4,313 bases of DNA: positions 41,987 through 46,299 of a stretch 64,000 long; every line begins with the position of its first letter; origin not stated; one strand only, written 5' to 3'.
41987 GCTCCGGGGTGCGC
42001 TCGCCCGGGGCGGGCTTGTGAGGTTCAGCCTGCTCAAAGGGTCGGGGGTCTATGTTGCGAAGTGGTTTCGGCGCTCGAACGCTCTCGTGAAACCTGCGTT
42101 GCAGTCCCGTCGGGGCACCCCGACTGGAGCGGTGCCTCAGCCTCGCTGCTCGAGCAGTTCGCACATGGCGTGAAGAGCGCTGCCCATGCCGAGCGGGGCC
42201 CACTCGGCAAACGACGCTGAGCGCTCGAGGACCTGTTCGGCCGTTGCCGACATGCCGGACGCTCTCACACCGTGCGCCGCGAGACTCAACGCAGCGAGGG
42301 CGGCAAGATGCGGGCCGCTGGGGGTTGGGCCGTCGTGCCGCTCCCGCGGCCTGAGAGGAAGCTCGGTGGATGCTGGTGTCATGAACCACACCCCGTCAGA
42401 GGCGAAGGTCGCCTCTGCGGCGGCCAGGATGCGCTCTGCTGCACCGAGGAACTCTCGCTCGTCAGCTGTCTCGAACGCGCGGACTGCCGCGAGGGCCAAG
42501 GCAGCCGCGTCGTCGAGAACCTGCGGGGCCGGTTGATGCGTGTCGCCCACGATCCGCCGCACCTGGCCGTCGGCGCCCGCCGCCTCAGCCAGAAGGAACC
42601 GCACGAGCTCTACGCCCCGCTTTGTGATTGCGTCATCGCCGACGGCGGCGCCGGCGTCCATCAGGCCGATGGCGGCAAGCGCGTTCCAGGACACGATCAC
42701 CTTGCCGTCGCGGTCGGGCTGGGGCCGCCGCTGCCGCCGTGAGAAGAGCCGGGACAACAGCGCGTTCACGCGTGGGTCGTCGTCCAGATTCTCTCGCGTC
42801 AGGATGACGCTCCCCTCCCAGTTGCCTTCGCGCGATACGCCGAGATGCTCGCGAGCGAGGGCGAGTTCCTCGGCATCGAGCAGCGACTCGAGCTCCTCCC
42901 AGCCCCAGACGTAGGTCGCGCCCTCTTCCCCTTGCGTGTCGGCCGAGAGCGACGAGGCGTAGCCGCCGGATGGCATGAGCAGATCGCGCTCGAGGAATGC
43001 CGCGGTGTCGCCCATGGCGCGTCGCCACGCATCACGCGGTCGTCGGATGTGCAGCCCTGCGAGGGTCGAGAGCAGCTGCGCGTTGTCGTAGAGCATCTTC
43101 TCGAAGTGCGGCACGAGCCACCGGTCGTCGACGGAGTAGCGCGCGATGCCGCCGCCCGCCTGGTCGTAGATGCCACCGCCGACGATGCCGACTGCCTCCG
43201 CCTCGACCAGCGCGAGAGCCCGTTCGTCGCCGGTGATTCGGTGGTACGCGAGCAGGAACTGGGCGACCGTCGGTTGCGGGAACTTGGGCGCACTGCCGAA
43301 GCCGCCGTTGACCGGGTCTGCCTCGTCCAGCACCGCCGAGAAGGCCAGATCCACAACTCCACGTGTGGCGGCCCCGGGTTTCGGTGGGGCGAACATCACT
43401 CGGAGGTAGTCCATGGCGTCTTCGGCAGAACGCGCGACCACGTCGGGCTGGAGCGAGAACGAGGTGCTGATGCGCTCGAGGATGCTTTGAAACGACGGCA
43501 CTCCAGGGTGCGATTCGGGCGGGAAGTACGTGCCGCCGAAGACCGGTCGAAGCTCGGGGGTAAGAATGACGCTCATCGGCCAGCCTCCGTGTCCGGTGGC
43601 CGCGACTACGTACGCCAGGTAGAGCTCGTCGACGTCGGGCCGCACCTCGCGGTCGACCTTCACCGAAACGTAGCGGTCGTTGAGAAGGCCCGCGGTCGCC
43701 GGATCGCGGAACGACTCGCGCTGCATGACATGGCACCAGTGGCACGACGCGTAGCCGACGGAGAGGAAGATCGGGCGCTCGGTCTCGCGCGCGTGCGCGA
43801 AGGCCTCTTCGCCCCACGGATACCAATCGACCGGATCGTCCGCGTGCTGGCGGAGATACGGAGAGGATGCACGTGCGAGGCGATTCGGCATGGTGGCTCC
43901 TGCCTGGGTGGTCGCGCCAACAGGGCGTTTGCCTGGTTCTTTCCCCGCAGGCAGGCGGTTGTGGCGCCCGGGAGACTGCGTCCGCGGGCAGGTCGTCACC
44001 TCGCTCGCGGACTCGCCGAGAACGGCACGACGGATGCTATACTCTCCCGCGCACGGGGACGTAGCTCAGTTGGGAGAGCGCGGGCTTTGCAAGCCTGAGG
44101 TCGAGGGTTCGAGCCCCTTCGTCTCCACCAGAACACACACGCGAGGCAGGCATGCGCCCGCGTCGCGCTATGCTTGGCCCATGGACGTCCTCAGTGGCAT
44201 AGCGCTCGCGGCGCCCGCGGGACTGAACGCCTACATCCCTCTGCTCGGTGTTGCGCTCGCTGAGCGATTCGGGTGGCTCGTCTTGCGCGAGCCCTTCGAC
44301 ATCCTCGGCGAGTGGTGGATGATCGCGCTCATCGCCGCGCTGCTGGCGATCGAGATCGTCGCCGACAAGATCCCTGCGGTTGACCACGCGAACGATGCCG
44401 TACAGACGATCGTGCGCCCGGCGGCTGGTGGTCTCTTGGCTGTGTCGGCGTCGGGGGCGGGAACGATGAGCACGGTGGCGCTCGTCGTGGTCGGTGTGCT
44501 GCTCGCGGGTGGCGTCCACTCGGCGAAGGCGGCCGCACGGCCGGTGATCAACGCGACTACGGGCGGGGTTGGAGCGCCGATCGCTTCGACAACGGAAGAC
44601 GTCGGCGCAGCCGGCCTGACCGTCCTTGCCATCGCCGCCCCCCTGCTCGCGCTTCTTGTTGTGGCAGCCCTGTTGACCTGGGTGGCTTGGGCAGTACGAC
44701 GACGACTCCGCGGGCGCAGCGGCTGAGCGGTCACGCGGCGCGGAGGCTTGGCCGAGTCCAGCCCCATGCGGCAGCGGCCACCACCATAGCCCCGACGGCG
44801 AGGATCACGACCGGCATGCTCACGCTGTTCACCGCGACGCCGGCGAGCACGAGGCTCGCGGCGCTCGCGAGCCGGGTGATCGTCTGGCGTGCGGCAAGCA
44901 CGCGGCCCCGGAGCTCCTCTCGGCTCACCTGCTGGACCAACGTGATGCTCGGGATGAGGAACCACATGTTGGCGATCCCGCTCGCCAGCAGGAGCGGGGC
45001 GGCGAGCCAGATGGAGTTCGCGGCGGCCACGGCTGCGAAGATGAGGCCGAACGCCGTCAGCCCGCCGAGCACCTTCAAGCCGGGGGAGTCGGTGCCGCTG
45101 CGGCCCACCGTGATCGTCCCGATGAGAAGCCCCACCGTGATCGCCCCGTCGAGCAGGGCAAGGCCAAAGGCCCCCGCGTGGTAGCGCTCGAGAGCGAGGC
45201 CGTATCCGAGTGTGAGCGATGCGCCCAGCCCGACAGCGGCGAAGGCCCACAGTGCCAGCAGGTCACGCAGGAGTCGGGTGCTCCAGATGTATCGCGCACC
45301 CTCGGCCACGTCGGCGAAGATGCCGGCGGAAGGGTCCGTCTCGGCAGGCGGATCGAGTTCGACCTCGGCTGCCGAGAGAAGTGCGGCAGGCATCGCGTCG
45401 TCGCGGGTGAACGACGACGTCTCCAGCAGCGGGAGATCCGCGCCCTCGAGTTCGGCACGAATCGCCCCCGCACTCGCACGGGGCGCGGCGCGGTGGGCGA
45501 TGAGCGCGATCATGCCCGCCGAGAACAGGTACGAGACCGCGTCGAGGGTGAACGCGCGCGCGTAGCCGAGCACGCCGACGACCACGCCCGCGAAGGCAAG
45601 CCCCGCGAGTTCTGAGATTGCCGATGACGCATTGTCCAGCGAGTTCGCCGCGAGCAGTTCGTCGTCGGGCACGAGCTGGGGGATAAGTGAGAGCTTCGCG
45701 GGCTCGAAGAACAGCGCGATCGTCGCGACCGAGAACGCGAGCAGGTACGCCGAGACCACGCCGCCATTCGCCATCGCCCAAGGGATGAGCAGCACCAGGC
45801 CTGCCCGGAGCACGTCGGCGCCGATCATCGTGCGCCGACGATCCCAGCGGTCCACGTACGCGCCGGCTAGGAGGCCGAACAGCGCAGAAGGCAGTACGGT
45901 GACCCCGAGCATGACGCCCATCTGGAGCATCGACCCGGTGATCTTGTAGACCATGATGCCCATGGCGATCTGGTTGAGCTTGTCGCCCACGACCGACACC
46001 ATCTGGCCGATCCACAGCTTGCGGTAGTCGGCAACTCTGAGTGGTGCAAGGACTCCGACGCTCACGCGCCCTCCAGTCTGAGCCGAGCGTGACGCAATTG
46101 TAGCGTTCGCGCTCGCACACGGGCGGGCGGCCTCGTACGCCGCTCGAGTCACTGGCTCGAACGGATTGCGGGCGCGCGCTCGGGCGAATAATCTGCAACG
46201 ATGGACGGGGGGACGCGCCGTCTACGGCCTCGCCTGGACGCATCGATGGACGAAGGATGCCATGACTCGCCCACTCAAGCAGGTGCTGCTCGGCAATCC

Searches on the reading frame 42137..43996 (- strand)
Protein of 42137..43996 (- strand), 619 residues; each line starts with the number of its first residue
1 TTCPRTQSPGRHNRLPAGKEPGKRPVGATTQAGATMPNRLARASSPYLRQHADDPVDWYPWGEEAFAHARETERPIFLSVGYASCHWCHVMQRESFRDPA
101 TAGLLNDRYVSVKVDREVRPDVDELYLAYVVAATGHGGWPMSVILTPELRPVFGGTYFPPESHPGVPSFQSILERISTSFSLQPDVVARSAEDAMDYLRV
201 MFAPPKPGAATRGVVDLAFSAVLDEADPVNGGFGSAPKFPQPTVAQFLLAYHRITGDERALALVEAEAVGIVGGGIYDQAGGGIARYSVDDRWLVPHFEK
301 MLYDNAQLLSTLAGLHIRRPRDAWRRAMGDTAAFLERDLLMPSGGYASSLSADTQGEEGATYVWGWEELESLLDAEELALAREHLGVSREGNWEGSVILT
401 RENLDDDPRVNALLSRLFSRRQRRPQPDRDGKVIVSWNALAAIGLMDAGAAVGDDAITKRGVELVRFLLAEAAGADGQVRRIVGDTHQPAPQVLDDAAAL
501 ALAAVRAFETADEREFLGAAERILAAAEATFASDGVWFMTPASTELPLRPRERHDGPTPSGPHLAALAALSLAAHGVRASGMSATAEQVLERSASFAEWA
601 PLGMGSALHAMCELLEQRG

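Call 65: search_protein_families(library=pfam, proteins=[window:42137-43996:-], max_evalue=0.001)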
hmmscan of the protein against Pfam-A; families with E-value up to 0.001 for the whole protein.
window:42137-43996:- (619 aa): 2 families
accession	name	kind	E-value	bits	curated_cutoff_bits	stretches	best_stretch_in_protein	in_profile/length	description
PF03190.21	Thioredox_DsbH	-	2e-68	229.9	27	1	38-198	2-162/163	Protein of unknown function, DUF255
PF13899.12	Thioredoxin_7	-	1.7e-09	38.1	27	1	57-147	1-83/83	Thioredoxin-like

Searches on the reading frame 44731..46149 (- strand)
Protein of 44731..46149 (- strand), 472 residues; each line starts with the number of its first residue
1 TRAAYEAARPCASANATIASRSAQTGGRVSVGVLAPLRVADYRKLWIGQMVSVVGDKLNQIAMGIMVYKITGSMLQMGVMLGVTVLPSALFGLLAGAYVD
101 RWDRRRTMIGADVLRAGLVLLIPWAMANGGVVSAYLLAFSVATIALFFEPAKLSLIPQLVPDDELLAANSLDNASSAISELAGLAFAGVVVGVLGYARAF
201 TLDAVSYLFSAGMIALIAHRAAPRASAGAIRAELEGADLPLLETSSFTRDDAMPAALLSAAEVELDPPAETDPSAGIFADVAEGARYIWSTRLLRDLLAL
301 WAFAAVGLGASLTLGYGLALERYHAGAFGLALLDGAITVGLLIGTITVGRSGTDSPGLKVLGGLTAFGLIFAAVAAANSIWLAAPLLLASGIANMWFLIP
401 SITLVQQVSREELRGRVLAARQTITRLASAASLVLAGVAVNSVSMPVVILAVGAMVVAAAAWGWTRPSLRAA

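Call 65: search_protein_families(library=pfam, proteins=[window:44731-46149:-], max_evalue=0.001)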
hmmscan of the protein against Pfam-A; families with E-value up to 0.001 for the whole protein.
window:44731-46149:- (472 aa): 2 families
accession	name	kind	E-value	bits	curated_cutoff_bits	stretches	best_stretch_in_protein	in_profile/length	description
PF07690.21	MFS_1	-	3.5e-23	82.5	33.4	1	45-431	1-345/347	Major Facilitator Superfamily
PF05977.19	MFS_3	-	5.3e-21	75.1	27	1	33-219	3-191/524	Transmembrane secretion effector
